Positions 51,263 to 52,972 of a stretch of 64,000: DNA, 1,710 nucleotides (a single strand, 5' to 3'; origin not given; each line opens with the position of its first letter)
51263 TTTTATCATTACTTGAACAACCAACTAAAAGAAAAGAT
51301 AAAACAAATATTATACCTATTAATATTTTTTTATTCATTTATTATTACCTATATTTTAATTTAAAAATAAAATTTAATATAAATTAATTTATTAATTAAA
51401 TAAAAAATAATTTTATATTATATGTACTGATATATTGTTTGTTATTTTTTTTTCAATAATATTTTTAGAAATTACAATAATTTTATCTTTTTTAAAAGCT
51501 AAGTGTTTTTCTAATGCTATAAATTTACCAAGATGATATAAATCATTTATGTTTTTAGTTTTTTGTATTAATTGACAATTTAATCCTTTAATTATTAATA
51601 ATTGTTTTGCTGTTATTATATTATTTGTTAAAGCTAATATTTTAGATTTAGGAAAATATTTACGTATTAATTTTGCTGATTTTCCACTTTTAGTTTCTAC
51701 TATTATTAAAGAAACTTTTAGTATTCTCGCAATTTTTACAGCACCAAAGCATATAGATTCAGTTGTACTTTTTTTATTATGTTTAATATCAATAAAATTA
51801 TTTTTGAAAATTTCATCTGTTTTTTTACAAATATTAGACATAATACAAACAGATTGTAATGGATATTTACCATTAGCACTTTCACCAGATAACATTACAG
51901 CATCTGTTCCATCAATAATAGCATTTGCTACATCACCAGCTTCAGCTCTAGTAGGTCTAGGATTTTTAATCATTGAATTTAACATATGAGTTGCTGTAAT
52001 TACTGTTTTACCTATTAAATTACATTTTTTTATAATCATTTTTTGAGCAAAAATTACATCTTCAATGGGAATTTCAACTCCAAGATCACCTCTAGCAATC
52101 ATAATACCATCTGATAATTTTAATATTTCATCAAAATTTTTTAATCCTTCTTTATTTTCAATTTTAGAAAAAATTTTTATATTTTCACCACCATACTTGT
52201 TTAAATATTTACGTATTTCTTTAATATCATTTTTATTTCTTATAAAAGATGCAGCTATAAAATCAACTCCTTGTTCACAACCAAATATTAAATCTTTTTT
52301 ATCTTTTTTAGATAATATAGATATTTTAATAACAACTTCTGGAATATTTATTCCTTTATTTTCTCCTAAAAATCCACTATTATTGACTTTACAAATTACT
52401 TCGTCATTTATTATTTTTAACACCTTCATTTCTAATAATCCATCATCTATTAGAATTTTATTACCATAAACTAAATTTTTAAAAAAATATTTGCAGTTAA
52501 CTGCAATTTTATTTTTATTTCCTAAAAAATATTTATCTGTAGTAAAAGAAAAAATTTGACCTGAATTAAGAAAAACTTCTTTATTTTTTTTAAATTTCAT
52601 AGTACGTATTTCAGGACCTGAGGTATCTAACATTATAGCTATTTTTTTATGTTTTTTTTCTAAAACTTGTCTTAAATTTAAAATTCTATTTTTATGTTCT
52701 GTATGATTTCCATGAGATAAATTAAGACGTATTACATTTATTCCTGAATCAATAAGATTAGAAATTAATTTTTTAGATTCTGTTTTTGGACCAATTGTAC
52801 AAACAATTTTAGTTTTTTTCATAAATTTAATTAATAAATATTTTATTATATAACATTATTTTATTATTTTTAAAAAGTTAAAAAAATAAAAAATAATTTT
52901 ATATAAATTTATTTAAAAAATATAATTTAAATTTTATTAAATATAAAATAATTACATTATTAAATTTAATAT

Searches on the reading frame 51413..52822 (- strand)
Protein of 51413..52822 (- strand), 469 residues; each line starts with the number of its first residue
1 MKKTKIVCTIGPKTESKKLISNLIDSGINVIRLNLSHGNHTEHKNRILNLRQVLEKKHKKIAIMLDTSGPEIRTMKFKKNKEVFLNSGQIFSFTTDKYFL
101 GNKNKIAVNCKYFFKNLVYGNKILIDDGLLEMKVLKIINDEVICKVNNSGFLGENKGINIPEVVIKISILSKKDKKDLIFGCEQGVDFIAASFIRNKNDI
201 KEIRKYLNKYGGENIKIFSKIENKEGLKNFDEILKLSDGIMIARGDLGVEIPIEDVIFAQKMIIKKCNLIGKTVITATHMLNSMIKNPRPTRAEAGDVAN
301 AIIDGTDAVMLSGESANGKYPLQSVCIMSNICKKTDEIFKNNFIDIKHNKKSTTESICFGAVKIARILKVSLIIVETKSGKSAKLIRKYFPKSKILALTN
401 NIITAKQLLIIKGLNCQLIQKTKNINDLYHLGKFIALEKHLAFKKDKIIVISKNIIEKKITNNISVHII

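Call 49: search_protein_families(library=ncbifam, proteins=[window:51413-52822:-], max_evalue=1e-40)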
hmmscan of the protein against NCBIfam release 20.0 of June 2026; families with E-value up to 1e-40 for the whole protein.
window:51413-52822:- (469 aa): 7 families
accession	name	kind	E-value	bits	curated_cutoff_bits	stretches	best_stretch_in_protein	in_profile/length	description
NF006664.0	PRK09206.1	equivalog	6.5e-208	691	686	1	1-469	1-470/470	pyruvate kinase PykF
TIGR01064.1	pyruv_kin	equivalog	1.1e-171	571.5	306.4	1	2-469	1-476/476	pyruvate kinase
NF004491.0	PRK05826.1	subfamily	4e-157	523.5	432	1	1-466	4-472/477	pyruvate kinase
NF004978.0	PRK06354.1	subfamily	1.4e-155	519.1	462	1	1-467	7-476/590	pyruvate kinase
NF004886.0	PRK06247.1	subfamily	9.6e-129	430.1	623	1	2-468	5-469/476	pyruvate kinase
NF005234.0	PRK06739.1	equivalog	5.4e-88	295.3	564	1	7-347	6-340/352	pyruvate kinase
NF011314.0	PRK14725.1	equivalog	3.5e-49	167.6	642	0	101-338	351-596/614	pyruvate kinase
